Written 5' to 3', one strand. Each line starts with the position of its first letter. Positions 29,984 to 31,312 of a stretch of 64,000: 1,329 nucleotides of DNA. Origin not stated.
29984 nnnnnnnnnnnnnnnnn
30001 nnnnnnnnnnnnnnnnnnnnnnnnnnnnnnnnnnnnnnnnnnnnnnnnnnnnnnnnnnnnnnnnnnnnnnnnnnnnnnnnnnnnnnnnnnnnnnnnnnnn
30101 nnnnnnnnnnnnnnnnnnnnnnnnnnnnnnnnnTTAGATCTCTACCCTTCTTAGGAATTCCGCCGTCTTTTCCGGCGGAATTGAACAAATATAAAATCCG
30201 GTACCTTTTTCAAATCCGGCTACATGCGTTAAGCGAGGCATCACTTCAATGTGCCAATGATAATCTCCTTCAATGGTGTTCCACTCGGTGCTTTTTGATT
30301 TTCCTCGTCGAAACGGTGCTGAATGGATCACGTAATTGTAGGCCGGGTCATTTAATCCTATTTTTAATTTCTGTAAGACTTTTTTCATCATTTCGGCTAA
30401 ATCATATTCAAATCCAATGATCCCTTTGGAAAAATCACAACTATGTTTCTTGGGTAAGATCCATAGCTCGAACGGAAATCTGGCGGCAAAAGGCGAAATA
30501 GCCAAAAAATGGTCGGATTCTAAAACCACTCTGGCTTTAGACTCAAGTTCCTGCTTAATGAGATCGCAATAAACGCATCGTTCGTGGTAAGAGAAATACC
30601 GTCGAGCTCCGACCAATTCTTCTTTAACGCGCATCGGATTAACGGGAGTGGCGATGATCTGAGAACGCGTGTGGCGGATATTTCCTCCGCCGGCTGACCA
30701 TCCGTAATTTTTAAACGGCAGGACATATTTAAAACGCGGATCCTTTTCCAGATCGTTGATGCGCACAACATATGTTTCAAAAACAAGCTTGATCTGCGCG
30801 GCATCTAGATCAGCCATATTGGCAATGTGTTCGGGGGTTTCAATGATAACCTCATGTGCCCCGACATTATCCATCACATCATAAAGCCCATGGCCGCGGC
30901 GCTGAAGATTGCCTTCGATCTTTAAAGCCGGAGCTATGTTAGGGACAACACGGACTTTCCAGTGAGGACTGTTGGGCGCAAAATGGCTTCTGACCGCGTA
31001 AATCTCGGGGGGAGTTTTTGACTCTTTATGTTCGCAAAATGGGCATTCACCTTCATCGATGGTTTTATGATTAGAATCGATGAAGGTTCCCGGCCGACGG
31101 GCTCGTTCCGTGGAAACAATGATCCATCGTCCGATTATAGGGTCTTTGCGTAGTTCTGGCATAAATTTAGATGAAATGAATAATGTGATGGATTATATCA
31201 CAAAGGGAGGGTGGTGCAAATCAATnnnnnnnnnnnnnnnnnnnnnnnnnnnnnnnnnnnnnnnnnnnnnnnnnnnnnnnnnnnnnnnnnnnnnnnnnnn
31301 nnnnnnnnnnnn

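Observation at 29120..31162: Tandem GalT (HIT) paralogues, one with the HxH nucleophile motif destroyed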

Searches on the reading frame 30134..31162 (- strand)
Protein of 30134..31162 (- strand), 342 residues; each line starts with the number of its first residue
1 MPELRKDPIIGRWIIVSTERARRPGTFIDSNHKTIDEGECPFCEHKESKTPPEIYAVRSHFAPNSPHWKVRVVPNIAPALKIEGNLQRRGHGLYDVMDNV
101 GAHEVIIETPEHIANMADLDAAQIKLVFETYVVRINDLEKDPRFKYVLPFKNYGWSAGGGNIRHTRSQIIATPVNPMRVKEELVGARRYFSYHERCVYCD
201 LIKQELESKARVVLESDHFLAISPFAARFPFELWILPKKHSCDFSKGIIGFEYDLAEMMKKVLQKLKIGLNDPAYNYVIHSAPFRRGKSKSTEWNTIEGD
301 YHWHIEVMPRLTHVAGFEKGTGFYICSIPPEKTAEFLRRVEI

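Call 4: search_protein_families(library=pfam, proteins=[window:30134-31162:-], max_evalue=0.01)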
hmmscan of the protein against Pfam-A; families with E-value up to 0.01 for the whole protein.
window:30134-31162:- (342 aa): 5 families
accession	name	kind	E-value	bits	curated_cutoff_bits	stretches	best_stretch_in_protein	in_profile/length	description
PF02744.22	GalP_UDP_tr_C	-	4.5e-11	43.2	29.2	1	187-307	6-119/165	Galactose-1-phosphate uridyl transferase, C-terminal domain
PF01087.27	GalP_UDP_transf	-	2e-08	35.3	22.1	1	3-174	13-182/184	Galactose-1-phosphate uridyl transferase, N-terminal domain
PF16268.10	DUF4921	-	4.8e-08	32.8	28.5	0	300-333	356-389/425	Domain of unknown function (DUF4921)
PF16285.10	DUF4931_N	-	6.8e-08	33.1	24.1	1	94-171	45-120/124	Domain of unknown function (DUF4931) N-terminal domain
PF01230.28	HIT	-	0.00019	22.4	21.5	0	206-280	2-76/98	HIT domain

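Call 5: search_protein_families(library=ncbifam, proteins=[window:30134-31162:-], max_evalue=0.01)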
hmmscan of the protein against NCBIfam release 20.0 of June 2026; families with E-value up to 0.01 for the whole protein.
window:30134-31162:- (342 aa): 2 families
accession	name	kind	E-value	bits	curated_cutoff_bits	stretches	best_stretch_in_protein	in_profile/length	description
NF008724.0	PRK11720.1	equivalog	6.7e-33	114.2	448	1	3-319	11-311/348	UDP-glucose--hexose-1-phosphate uridylyltransferase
TIGR00209.1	galT_1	equivalog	2.7e-30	105.5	102.1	1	4-294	13-295/349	galactose-1-phosphate uridylyltransferase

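Call 7: search_solved_structures(query=window:30134-31162:-, max_evalue=0.001, show_alignments=3)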
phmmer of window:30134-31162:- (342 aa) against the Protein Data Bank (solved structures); distinct sequences matched with E-value up to 0.001: 9.
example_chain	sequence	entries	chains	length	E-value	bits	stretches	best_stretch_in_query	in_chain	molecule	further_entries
1z84_A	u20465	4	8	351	1.2e-67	232.1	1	2-341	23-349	galactose-1-phosphate uridyl transferase-like protein | putative galactose-1-phosphate uridyl transferase | Probable galactose-1-phosphate uridyl transferase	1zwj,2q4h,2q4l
2h39_A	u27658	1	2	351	2.1e-67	231.2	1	2-341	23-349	Probable galactose-1-phosphate uridyl transferase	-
6k5z_A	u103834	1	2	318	5.8e-32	114.6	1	3-337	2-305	Galactose-1-phosphate uridylyltransferase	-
6k9z_A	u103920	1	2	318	1.3e-31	113.5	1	3-337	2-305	Galactose-1-phosphate uridylyltransferase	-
1hxq_A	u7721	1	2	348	6.9e-19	71.6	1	101-288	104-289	HEXOSE-1-PHOSPHATE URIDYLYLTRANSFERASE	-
1hxp_A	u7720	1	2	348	7.3e-19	71.6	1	2-288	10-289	HEXOSE-1-PHOSPHATE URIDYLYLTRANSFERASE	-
1gup_A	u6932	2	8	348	1.3e-18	70.7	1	101-288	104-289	GALACTOSE-1-PHOSPHATE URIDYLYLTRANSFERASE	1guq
5in3_B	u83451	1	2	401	2.3e-15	60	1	4-338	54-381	Galactose-1-phosphate uridylyltransferase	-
6gqd_A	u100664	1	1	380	8.1e-15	58.2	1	4-338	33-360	Galactose-1-phosphate uridylyltransferase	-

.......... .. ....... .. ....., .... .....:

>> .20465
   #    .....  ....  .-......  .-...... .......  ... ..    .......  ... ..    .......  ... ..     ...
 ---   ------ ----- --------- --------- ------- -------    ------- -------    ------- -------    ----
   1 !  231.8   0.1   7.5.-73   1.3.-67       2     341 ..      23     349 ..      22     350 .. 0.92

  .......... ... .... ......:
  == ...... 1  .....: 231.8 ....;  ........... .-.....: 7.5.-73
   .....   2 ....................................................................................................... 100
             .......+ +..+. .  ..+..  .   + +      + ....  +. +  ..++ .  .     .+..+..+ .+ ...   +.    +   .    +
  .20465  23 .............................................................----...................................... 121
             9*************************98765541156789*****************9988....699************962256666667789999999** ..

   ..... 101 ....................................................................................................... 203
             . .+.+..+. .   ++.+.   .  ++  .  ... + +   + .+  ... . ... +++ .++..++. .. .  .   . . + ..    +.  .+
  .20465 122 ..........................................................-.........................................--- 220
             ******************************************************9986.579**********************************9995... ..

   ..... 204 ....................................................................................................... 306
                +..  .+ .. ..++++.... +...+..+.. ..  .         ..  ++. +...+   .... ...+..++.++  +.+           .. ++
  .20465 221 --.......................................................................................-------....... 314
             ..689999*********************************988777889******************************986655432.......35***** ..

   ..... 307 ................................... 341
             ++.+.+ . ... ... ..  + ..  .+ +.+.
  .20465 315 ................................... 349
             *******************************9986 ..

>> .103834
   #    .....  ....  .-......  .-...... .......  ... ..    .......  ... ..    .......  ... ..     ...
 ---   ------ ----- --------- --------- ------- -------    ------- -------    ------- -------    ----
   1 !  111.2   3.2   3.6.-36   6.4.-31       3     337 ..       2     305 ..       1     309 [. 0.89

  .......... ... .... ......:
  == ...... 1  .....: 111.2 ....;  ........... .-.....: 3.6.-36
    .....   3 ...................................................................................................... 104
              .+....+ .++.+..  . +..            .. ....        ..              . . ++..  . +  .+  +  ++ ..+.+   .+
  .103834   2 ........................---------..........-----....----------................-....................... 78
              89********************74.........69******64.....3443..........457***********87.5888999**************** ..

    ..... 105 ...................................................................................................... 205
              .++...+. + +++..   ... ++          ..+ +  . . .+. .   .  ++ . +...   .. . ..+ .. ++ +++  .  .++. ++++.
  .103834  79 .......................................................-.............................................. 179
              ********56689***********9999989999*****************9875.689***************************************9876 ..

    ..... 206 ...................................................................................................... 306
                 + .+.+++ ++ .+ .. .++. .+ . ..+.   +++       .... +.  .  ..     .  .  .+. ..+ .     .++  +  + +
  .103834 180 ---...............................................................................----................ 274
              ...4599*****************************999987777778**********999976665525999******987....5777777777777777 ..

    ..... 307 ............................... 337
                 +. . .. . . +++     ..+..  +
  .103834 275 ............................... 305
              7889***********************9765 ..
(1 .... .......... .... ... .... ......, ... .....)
